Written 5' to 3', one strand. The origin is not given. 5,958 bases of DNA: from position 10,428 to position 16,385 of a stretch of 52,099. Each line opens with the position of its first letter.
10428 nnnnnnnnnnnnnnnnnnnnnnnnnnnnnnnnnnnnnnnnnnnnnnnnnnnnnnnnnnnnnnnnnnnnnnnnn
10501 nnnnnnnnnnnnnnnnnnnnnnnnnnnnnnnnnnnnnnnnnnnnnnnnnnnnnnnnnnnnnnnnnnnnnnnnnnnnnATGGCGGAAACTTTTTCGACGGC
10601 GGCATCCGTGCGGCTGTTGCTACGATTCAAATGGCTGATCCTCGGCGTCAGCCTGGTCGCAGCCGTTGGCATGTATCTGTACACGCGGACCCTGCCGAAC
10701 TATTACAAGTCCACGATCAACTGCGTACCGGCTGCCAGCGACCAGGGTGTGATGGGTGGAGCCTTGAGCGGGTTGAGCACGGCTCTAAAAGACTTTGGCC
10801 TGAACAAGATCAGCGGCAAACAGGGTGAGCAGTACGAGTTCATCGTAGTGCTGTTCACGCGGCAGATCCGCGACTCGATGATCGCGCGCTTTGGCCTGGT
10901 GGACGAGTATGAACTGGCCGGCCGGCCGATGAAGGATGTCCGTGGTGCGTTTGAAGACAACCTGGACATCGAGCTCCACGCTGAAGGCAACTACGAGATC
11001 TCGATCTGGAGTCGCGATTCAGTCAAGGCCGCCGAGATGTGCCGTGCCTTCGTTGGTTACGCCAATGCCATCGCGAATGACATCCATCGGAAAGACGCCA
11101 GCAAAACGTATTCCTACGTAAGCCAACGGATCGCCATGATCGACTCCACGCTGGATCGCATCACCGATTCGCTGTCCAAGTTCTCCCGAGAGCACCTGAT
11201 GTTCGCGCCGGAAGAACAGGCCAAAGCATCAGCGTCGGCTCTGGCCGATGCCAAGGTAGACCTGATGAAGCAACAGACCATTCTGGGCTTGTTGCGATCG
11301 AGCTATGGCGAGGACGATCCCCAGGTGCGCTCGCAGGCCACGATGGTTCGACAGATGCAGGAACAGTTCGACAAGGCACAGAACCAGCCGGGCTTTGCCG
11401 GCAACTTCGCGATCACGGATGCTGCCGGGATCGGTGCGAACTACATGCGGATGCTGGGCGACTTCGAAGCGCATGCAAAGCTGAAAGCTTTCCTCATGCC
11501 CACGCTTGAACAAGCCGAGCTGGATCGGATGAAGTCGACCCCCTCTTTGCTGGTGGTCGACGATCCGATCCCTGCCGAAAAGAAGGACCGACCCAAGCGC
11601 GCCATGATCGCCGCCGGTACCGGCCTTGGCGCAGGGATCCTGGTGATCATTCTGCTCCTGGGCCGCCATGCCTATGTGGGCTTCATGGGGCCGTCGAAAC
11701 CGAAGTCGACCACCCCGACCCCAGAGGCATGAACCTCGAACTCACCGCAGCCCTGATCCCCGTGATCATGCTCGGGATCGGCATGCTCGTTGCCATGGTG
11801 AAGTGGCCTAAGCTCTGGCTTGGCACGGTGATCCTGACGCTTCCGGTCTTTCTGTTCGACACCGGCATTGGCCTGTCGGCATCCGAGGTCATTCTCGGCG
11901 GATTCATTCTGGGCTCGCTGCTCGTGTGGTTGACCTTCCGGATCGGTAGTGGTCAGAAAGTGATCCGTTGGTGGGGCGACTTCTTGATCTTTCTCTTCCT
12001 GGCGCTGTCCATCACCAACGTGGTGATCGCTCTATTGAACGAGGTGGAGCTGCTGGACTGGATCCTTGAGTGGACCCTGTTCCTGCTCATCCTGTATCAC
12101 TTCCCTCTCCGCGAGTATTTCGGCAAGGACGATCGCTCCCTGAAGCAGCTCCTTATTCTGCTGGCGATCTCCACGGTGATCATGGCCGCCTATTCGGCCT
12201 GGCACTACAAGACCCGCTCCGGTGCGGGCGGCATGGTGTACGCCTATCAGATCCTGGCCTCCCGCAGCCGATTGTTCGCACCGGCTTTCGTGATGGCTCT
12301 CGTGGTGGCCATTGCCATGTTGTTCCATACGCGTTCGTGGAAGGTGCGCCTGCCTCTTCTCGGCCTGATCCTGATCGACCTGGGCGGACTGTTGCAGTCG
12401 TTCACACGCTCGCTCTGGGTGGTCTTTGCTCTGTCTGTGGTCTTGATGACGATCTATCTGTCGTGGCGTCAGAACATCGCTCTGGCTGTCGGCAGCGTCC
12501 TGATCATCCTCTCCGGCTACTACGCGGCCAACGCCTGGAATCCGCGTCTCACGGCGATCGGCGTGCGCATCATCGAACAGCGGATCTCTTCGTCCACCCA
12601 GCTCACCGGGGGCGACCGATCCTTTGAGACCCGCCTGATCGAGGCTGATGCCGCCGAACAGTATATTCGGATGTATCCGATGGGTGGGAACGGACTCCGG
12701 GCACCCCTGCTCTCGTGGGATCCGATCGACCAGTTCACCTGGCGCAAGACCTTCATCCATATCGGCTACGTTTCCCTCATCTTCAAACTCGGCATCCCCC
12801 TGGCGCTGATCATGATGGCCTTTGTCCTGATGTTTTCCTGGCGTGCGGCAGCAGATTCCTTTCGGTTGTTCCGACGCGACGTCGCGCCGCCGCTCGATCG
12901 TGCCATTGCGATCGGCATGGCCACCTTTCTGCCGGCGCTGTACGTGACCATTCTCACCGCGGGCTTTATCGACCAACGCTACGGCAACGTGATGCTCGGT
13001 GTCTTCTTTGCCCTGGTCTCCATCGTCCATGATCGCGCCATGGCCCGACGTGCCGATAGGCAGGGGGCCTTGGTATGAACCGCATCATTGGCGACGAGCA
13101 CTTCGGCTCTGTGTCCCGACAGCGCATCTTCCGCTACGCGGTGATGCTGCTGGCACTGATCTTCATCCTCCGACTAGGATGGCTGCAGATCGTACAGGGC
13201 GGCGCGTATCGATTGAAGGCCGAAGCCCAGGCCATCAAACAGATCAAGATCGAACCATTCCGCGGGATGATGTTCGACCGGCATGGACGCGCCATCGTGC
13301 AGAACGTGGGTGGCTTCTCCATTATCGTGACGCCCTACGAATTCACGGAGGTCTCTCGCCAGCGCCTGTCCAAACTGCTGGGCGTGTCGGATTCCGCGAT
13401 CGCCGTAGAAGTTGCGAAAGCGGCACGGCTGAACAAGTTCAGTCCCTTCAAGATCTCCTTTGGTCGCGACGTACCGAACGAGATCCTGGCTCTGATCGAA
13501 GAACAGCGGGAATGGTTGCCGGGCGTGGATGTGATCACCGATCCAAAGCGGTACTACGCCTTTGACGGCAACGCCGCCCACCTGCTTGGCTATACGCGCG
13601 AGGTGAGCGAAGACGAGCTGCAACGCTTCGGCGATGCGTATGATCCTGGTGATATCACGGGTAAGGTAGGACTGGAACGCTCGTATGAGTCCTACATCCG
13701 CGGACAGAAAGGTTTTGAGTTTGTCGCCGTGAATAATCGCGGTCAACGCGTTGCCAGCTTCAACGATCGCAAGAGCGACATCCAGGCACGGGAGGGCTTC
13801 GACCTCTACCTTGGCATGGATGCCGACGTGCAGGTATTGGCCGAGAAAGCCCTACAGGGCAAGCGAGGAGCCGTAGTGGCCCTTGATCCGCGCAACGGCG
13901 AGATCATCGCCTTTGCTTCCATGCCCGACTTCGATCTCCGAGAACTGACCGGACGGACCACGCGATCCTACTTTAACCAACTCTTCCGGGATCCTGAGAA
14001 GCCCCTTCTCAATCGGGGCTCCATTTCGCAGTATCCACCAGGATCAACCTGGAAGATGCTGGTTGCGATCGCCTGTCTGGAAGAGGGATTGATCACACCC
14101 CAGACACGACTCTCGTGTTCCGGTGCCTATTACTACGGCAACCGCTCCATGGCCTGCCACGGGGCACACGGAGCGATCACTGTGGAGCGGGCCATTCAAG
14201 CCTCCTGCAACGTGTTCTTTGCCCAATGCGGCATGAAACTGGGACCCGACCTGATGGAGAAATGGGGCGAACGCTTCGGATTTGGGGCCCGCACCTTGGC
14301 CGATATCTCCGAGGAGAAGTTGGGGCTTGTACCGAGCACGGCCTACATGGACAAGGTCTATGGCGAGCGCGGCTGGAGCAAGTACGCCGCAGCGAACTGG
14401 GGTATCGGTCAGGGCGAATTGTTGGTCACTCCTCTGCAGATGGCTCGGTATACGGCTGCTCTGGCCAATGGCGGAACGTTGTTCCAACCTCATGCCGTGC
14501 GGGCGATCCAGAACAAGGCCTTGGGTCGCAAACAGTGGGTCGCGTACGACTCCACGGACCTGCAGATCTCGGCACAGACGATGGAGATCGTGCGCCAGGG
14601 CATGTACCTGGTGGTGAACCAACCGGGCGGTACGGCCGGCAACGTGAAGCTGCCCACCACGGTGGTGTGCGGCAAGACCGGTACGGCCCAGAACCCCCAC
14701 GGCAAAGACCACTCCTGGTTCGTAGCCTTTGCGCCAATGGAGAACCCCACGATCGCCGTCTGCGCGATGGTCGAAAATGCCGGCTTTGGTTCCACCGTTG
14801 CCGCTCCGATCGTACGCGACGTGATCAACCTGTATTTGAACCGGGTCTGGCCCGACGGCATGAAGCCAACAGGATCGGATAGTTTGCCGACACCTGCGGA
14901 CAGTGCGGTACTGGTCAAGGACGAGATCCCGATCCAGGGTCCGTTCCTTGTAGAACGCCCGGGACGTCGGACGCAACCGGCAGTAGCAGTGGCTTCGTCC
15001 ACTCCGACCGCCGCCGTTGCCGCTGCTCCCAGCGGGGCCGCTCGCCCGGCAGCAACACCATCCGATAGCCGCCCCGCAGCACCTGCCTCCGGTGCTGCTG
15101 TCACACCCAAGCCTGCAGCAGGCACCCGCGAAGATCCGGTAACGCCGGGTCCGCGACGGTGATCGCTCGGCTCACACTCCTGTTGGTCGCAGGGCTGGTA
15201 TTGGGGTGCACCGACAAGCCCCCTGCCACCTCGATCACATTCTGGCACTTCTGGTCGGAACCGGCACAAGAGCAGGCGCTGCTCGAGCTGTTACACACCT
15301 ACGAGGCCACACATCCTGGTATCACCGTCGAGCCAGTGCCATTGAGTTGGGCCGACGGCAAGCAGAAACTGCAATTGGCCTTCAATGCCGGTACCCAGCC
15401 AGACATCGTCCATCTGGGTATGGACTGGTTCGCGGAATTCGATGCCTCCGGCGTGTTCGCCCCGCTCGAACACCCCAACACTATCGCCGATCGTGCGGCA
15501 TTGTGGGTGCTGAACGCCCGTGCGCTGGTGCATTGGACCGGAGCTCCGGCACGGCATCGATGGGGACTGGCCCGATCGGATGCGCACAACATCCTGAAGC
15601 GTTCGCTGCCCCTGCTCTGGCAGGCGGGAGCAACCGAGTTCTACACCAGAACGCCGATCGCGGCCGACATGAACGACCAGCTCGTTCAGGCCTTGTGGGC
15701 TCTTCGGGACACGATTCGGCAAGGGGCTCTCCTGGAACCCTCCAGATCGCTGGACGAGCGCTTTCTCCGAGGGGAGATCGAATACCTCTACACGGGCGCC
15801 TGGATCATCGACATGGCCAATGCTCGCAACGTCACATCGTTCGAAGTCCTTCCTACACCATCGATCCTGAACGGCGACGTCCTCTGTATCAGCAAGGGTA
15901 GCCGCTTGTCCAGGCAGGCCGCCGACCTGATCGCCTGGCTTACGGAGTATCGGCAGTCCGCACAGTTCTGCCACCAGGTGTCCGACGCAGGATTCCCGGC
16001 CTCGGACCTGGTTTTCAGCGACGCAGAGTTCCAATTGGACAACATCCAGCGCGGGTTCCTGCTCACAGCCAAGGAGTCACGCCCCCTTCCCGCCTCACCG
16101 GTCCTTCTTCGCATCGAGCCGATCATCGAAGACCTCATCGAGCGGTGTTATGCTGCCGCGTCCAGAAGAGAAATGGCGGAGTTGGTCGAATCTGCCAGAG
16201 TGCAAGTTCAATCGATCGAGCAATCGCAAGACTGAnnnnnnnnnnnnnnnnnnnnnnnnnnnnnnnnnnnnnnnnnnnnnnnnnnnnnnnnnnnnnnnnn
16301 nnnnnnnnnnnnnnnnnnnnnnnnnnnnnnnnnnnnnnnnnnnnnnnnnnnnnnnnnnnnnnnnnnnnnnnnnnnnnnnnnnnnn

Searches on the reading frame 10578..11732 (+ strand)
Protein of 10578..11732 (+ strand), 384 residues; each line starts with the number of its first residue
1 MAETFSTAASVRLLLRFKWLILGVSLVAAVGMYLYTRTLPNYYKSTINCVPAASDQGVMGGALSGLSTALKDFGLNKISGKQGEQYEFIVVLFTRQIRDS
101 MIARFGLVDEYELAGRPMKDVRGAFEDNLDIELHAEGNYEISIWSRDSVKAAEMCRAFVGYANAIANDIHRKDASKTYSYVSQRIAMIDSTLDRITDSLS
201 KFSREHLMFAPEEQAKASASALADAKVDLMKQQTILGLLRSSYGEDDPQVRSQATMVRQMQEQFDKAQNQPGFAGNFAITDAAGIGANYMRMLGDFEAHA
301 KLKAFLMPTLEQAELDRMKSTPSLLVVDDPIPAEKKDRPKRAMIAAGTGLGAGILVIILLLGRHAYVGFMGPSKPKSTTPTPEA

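Call 53: search_protein_families(library=pfam, proteins=[window:10578-11732:+], max_evalue=0.00001)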
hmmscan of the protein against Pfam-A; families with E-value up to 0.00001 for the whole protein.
window:10578-11732:+ (384 aa): 0 families

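Call 78: search_protein_families(library=pfam, proteins=[window:10578-11732:+], max_evalue=0.01)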
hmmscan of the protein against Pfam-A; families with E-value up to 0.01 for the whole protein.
window:10578-11732:+ (384 aa): 1 family
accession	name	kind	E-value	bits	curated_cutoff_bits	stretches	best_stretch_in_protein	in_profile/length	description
PF02706.20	Wzz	-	4.3e-05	24.2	25.5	1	12-102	10-88/91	Chain length determinant protein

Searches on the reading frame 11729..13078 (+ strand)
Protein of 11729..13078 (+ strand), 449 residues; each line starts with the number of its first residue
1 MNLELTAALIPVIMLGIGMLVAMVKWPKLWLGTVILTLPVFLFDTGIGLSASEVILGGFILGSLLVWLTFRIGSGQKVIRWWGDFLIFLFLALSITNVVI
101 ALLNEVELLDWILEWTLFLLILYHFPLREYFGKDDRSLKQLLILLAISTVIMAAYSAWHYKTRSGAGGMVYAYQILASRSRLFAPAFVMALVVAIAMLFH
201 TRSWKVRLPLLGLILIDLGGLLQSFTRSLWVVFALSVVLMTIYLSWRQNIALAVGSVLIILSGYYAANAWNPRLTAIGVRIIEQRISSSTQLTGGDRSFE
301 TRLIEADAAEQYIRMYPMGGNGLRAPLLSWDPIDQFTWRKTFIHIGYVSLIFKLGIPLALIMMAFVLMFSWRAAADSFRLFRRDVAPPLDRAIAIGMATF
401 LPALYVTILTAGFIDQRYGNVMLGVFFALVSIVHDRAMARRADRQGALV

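Call 53: search_protein_families(library=pfam, proteins=[window:11729-13078:+], max_evalue=0.00001)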
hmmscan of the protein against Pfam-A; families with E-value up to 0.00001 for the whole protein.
window:11729-13078:+ (449 aa): 0 families

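Call 78: search_protein_families(library=pfam, proteins=[window:11729-13078:+], max_evalue=0.01)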
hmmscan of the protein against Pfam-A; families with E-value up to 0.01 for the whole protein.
window:11729-13078:+ (449 aa): 1 family
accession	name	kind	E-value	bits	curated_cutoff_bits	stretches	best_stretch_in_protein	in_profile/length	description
PF13567.11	DUF4131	-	0.0013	18.9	31.6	1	228-306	6-93/165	Domain of unknown function (DUF4131)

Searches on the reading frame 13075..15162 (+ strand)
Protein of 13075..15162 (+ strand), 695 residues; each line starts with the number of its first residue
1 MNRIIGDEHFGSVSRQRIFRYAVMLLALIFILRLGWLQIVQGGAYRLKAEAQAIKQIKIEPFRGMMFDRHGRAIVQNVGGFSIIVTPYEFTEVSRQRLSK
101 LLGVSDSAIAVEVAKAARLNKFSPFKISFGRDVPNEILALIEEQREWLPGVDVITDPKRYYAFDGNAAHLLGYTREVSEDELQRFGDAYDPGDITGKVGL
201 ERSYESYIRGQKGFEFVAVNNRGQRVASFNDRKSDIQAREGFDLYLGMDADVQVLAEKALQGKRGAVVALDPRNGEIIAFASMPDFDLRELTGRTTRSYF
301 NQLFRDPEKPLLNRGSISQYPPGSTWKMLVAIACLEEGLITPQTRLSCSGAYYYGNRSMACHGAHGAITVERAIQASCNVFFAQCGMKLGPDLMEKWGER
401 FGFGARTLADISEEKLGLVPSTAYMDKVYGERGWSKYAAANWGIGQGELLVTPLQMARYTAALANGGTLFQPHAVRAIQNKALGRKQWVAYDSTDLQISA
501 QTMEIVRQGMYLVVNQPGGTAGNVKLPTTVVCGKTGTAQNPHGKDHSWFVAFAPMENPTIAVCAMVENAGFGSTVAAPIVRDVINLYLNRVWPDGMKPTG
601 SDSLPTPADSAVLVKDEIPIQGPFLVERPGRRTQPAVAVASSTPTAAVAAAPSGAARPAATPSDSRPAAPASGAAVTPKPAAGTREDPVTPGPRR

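Call 8: search_protein_families(library=pfam, proteins=[window:13075-15162:+], max_evalue=0.01)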
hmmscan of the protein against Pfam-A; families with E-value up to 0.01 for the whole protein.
window:13075-15162:+ (695 aa): 2 families
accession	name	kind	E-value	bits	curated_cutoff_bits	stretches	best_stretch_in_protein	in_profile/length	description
PF00905.27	Transpeptidase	-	3.2e-64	217.4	22.1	1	265-584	1-298/299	Penicillin binding protein transpeptidase domain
PF03717.20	PBP_dimer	-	1.9e-37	129.8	24.4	1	59-227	2-177/180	Penicillin-binding Protein dimerisation domain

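Call 9: search_protein_families(library=ncbifam, proteins=[window:13075-15162:+], max_evalue=0.01)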
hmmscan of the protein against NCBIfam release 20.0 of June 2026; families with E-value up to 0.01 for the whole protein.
window:13075-15162:+ (695 aa): 30 families (the best 25 are shown)
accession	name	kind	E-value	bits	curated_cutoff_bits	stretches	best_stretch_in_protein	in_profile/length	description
TIGR03423.1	pbp2_mrdA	equivalog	1.6e-168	562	455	1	15-589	2-592/593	penicillin-binding protein 2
NF008061.0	PRK10795.1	equivalog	6.7e-88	295.9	962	1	15-585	21-610/634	peptidoglycan DD-transpeptidase MrdA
TIGR02214.1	spoVD_pbp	equivalog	7.1e-69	232.7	688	1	21-591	7-558/636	stage V sporulation protein D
NF051842.1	PBP4_5_Efaec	equivalog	5.9e-54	183.5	700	1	60-573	162-652/668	penicillin-binding protein PBP4(5)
NF000237.1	MECA_PBP2A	equivalog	1.7e-39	135.7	750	1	52-566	140-633/668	PBP2a family beta-lactam-resistant peptidoglycan transpeptidase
NF000407.1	MECC_PBP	exception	4e-36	124.5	1500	1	54-571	139-638/665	PBP2a family beta-lactam-resistant peptidoglycan transpeptidase MecC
NF000408.1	MECA2_pure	exception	2.3e-35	121.9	1525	1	63-565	151-632/668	PBP2a family beta-lactam-resistant peptidoglycan transpeptidase MecA2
NF000406.1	MECB_PBP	exception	2.5e-34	118.7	1450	1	55-577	142-653/674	PBP2a family beta-lactam-resistant peptidoglycan transpeptidase MecB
NF000409.1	MECA_pure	exception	2e-33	115.9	1490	1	54-565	142-632/668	PBP2a family beta-lactam-resistant peptidoglycan transpeptidase MecA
NF038278.1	strep_PBP2B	exception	5.7e-32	111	975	2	400-589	482-676/678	penicillin-binding protein PBP2B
NF000410.1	MECA1_pure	exception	1.1e-31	109.7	1480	1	59-566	143-631/666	PBP2a family beta-lactam-resistant peptidoglycan transpeptidase MecA1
NF033378.1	MECD_PBP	exception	1.8e-30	105.8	1450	1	58-568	148-644/678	PBP2a family beta-lactam-resistant peptidoglycan transpeptidase MecD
NF053573.1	PBP2_PenA_Neis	exception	2e-30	105.9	1105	1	23-591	35-564/572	peptidoglycan D,D-transpeptidase PBP2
NF011685.0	PRK15105.1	subfamily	3.8e-29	101.7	737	1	21-586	28-556/588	peptidoglycan glycosyltransferase FtsI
TIGR02074.1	PBP_1a_fam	subfamily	7.1e-23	81.2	508.75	1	239-585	221-530/535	PBP1A family penicillin-binding protein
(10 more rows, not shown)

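Call 14: find_encoding_contigs(protein=window:13075-15162:+, flank=10000, max_places=5)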
Protein window:13075-15162:+ (695 aa): no gene with exactly this product is on record in the collection.

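Call 15: find_related_loci(query=window:13075-15162:+, collection=genome_contigs, flank=10000)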
Query window:13075-15162:+ (695 aa) in genome_contigs; peptide patterns used: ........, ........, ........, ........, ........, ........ (x = any residue, [..] = any of these).
105 stretches matched a pattern; 68 encode a relative of the query (tblastn E <= 1e-3); 68 distinct loci.
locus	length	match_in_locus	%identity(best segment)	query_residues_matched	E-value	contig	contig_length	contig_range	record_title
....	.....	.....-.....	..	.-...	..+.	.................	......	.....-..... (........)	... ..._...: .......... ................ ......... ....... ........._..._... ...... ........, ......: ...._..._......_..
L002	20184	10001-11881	74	4-628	0e+0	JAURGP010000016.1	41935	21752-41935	MAG: Candidatus Kapaibacterium sp. isolate SFB_649D_100_52 NODE_17_length_41935_cov_3.299895, whole genome shotgun seque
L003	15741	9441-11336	65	3-626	0e+0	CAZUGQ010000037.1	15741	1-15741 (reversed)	MAG TPA_asm: uncultured Hyphomicrobiales bacterium isolate SRP290908_co2_105 genome assembly, contig: NODE_5011_length_1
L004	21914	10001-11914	64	1-626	0e+0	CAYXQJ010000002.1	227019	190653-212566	MAG TPA_asm: uncultured Hyphomicrobiales bacterium isolate SRP329715_co2_289 genome assembly, contig: NODE_79_length_227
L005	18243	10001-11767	69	10-598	0e+0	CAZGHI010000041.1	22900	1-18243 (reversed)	MAG TPA_asm: uncultured Hyphomicrobiales bacterium isolate SRP290908_co2_40 genome assembly, contig: NODE_2869_length_22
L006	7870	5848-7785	55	1-641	0e+0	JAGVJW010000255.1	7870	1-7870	MAG: bacterium isolate SW_29 c_000000079818, whole genome shotgun sequence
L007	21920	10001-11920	54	7-641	0e+0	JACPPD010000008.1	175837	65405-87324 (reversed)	MAG: Ignavibacteria bacterium isolate NC_groundwater_618_Pr5_B-0.1um_48_51 alan_book_18_scaffold_130861, whole genome sh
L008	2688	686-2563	48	1-633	0e+0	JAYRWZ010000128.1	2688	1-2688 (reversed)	MAG: Chloroflexota bacterium isolate EBPR_ori4bin.19 k141_52175, whole genome shotgun sequence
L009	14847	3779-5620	48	1-619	0e+0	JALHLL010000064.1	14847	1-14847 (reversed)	MAG: bacterium isolate Bin_11_3_sub c_000000015653, whole genome shotgun sequence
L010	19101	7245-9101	46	15-659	0e+0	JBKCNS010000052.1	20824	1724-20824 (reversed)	MAG: Candidatus Kapaibacterium sp. isolate samp_506_metadecoder_925 samp_506_2054259, whole genome shotgun sequence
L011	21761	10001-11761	49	10-604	0e+0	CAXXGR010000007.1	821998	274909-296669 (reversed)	MAG: Candidatus Kapaibacterium sp. isolate e0203437-6bf0-458e-9b39-a3b2dce24231 genome assembly, contig: contig_7, whole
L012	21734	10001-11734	49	9-589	0e+0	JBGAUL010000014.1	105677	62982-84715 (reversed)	MAG: Chlorobiota bacterium isolate MAG_AAO_H125.58 AAOH125-58_opera_contig_765, whole genome shotgun sequence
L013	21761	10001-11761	49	10-604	0e+0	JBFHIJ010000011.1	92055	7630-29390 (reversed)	MAG: Chlorobiota bacterium isolate Mix_sand07.2021.05.G.35 k141_1347118_length_92055_cov_20.7040, whole genome shotgun s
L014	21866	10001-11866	47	1-627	0e+0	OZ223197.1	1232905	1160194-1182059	MAG: Candidatus Kapaibacterium sp. isolate 09316a08-0405-4927-8c64-54324f316411 genome assembly, chromosome: 1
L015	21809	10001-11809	46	9-611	0e+0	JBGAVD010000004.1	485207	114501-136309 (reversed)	MAG: Chlorobiota bacterium isolate MAG_MBR_H10.82 MBRH10-82_opera_contig_66, whole genome shotgun sequence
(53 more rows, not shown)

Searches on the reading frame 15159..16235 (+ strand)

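Call 8: search_protein_families(library=pfam, proteins=[window:15159-16235:+], max_evalue=0.01)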
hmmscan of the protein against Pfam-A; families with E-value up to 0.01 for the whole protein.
window:15159-16235:+ (358 aa): 2 families
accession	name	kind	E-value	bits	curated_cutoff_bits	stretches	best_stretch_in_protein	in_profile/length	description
PF13416.11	SBP_bac_8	-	1.4e-15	58.2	27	2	44-110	2-69/279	Bacterial extracellular solute-binding protein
PF01547.30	SBP_bac_1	-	7.5e-14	52.8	26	1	39-103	8-73/307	Bacterial extracellular solute-binding protein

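Call 9: search_protein_families(library=ncbifam, proteins=[window:15159-16235:+], max_evalue=0.01)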
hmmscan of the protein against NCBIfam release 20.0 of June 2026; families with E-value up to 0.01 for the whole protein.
window:15159-16235:+ (358 aa): 0 families
